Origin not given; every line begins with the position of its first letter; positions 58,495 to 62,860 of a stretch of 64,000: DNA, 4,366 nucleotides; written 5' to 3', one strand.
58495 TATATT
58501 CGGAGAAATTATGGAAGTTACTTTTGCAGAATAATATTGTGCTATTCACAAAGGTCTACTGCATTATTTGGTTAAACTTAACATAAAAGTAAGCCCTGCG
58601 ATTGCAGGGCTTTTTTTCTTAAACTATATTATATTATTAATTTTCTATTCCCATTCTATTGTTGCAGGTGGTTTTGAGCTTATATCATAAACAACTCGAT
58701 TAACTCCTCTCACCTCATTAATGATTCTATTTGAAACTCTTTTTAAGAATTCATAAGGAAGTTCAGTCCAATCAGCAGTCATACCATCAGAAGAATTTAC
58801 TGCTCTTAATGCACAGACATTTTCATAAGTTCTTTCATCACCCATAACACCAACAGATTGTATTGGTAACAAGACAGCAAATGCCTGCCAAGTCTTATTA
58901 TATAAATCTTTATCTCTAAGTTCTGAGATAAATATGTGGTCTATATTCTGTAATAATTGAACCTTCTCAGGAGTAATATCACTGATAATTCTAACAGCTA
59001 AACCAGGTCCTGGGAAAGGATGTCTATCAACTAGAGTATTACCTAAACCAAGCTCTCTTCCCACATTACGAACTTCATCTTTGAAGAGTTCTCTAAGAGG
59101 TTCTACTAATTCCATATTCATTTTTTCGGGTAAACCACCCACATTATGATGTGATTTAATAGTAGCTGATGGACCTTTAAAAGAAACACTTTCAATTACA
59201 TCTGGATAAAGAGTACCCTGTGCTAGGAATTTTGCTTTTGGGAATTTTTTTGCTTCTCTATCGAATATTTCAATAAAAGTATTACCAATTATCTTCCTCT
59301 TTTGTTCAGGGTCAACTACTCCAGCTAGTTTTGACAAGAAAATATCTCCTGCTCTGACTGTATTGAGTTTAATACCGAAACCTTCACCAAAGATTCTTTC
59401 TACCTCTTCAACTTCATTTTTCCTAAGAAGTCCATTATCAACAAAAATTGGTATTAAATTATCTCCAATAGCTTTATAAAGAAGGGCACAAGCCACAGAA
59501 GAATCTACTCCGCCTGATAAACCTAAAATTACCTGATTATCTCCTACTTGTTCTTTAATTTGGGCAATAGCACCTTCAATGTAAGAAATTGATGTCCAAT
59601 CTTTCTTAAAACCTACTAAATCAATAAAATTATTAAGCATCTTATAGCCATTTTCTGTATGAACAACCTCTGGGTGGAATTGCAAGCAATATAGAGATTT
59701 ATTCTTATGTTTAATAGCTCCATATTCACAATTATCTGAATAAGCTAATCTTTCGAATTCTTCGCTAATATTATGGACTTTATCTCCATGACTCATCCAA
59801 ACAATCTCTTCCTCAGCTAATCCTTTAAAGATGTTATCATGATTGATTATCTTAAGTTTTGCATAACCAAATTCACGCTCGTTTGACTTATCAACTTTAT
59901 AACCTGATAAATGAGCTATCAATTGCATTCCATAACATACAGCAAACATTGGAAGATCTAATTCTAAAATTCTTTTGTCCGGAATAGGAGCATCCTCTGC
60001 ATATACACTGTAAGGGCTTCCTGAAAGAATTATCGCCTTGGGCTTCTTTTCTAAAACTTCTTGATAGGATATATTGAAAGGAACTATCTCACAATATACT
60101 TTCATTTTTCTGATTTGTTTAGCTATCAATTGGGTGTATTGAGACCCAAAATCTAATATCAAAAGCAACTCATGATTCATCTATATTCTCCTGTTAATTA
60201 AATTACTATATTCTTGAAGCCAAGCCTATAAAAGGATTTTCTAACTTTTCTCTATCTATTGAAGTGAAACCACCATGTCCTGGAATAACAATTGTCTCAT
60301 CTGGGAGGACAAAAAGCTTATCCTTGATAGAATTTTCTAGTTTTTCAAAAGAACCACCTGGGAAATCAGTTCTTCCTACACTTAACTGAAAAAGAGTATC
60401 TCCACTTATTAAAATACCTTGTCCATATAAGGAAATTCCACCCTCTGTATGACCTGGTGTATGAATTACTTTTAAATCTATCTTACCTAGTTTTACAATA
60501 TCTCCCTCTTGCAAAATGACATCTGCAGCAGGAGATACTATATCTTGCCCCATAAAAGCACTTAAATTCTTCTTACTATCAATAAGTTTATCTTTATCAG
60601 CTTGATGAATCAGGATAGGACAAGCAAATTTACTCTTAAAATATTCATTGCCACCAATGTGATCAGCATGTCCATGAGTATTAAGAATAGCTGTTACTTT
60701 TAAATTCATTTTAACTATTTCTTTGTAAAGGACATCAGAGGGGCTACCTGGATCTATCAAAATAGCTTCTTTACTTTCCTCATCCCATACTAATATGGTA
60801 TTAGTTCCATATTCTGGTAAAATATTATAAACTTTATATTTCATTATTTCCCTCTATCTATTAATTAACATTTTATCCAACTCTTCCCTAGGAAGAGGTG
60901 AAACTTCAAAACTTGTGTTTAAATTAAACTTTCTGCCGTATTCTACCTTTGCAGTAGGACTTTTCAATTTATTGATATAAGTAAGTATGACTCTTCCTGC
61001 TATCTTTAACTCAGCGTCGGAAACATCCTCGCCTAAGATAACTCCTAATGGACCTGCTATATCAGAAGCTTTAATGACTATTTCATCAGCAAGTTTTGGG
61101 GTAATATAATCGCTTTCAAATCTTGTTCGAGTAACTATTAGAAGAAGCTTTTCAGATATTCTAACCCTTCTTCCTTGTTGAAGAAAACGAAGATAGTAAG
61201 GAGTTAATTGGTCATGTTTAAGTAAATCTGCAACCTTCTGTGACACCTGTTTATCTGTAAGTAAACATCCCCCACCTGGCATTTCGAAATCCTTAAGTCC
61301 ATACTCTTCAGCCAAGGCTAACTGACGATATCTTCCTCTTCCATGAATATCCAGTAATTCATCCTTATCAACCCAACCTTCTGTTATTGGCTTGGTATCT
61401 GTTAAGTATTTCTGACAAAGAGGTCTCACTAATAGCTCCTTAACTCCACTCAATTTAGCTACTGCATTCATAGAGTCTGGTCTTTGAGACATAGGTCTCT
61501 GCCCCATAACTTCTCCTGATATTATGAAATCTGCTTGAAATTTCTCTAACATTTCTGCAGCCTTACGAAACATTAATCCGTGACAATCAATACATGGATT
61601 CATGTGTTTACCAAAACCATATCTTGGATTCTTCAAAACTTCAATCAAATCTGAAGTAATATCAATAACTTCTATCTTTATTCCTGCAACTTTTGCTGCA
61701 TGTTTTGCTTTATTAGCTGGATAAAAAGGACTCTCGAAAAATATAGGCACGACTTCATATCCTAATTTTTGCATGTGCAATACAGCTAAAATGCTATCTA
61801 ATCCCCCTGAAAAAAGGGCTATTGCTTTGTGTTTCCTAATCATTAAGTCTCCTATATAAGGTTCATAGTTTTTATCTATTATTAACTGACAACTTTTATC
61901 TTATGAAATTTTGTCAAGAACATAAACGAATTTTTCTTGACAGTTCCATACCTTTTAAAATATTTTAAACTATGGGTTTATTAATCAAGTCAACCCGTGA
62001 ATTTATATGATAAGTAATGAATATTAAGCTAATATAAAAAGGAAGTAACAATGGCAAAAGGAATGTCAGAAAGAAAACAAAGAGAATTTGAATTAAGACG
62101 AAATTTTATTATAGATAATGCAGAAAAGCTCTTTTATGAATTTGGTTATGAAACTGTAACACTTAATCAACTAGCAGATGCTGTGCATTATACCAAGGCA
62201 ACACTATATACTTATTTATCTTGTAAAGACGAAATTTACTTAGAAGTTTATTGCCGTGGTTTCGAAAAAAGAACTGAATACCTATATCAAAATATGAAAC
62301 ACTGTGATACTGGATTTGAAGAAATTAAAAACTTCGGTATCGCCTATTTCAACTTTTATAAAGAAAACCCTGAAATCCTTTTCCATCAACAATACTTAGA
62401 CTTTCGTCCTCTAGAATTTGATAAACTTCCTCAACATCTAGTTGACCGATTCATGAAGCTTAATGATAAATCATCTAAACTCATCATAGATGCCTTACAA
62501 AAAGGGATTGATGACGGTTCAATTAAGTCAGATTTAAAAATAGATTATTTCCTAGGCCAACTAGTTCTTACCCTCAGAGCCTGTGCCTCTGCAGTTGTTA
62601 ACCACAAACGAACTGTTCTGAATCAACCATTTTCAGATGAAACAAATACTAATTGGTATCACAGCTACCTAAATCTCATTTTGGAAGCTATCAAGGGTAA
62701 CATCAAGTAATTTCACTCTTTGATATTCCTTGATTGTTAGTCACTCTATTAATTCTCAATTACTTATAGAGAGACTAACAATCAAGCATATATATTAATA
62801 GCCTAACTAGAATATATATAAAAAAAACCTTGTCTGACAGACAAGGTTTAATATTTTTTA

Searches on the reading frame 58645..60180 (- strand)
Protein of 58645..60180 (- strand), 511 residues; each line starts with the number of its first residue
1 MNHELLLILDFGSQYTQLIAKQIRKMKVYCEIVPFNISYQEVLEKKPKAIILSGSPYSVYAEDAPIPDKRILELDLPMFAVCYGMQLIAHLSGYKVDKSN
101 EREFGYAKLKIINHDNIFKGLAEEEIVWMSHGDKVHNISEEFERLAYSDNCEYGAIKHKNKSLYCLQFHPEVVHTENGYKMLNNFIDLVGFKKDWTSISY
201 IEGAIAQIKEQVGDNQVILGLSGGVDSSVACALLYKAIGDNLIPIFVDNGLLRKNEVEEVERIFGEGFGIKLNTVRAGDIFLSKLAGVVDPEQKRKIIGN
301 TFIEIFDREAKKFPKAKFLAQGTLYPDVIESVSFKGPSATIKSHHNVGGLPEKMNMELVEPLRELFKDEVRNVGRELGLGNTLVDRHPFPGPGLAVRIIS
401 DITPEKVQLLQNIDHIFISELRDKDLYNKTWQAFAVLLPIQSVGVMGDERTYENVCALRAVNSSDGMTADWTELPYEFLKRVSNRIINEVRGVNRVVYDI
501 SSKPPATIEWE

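Call 13: search_protein_families(library=pfam, max_evalue=0.001, proteins=[window:58645-60180:-])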
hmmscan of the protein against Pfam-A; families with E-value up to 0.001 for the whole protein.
window:58645-60180:- (511 aa): 5 families
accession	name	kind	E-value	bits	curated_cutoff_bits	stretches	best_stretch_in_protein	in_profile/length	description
PF00958.27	GMP_synt_C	-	6.4e-47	158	27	1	420-510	2-92/92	GMP synthase C terminal domain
PF00117.34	GATase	-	6.7e-45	153.5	22.8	1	7-186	1-187/190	Glutamine amidotransferase class-I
PF02540.23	NAD_synthase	-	1.8e-08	34.3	21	1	200-281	4-85/242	NAD synthase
PF07722.19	Peptidase_C26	-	0.00028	21.1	20.5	0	70-171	100-219/219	Peptidase C26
PF03054.22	tRNA_Me_trans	-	0.00047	20.3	20.6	0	216-249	2-34/202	tRNA methyl transferase HUP domain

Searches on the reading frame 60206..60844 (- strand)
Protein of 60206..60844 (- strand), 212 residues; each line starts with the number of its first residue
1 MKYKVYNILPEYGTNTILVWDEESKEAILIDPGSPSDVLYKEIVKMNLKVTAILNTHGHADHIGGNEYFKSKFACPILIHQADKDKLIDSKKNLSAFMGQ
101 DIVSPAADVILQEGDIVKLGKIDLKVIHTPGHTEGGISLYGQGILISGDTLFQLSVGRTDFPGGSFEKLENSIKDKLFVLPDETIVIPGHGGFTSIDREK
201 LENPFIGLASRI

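Call 13: search_protein_families(library=pfam, max_evalue=0.001, proteins=[window:60206-60844:-])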
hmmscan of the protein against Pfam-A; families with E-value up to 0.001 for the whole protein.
window:60206-60844:- (212 aa): 1 family
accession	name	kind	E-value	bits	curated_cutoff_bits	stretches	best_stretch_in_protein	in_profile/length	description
PF00753.33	Lactamase_B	-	1.1e-35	123.8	22.7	1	11-190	3-196/196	Metallo-beta-lactamase superfamily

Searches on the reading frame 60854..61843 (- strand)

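Call 68: search_protein_families(library=pfam, max_evalue=0.00001, proteins=[window:60854-61843:-])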
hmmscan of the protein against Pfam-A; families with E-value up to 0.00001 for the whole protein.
window:60854-61843:- (329 aa): 2 families
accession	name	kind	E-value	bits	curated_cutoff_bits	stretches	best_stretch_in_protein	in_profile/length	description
PF18297.6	NFACT-R_2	-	1.4e-13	51.4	26.9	1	224-324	1-102/104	NFACT protein RNA binding domain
PF02568.20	ThiI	-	2.7e-08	34.1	20.5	1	5-142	4-144/197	Thiamine biosynthesis protein (ThiI)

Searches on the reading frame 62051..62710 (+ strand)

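Call 68: search_protein_families(library=pfam, max_evalue=0.00001, proteins=[window:62051-62710:+])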
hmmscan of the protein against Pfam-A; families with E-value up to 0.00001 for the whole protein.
window:62051-62710:+ (219 aa): 1 family
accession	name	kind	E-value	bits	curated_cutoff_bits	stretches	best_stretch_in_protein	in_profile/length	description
PF00440.29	TetR_N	-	5.1e-10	39.4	24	1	20-66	1-47/47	Bacterial regulatory proteins, tetR family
